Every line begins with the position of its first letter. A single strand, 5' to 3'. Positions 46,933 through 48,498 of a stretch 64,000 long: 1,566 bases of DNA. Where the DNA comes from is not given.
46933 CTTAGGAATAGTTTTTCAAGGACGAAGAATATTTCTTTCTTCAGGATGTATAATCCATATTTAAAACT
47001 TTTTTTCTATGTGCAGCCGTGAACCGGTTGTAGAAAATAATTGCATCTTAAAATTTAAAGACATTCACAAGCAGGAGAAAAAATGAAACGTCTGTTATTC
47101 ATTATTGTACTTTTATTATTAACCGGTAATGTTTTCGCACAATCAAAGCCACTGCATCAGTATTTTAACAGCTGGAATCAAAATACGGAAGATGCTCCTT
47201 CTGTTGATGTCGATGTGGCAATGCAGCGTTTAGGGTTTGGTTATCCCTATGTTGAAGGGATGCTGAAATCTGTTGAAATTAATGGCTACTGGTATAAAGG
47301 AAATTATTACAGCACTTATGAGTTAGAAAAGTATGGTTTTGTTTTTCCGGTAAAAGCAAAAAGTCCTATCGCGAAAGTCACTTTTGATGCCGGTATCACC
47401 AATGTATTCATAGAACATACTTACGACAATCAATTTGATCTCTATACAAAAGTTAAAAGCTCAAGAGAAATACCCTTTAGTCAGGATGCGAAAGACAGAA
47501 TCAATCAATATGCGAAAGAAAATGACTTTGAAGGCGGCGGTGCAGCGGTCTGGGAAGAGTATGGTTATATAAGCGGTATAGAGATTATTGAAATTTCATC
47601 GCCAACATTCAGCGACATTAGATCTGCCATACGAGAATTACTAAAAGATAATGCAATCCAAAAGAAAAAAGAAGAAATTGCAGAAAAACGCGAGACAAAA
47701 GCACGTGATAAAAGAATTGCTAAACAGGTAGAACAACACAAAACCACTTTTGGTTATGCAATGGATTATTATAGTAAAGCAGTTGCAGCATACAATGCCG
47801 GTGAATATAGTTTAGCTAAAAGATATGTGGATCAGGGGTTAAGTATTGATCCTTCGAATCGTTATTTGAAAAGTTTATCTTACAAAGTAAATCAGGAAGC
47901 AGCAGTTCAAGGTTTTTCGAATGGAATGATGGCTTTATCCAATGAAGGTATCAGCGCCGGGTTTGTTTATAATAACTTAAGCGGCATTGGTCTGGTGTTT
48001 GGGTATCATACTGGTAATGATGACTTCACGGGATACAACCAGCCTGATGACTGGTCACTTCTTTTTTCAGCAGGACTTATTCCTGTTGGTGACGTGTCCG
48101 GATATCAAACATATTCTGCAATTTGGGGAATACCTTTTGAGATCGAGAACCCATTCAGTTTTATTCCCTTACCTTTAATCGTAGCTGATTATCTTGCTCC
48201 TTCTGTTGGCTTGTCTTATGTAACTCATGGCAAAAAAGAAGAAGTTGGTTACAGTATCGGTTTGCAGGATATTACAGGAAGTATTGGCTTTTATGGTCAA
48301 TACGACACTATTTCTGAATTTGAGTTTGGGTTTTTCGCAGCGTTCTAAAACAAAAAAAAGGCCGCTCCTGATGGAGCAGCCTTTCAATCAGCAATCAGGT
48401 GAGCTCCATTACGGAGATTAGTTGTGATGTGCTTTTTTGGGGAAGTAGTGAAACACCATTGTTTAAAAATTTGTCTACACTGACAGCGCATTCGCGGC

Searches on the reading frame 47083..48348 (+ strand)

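Call 48: search_protein_families(library=pfam, proteins=[window:47083-48348:+], max_evalue=0.00001)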
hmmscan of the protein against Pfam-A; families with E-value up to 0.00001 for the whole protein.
window:47083-48348:+ (421 aa): 1 family
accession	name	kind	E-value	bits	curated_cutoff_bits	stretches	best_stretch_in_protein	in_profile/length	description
PF14853.12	Fis1_TPR_C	-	2.5e-06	28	25.3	1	230-271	5-46/53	Fis1 C-terminal tetratricopeptide repeat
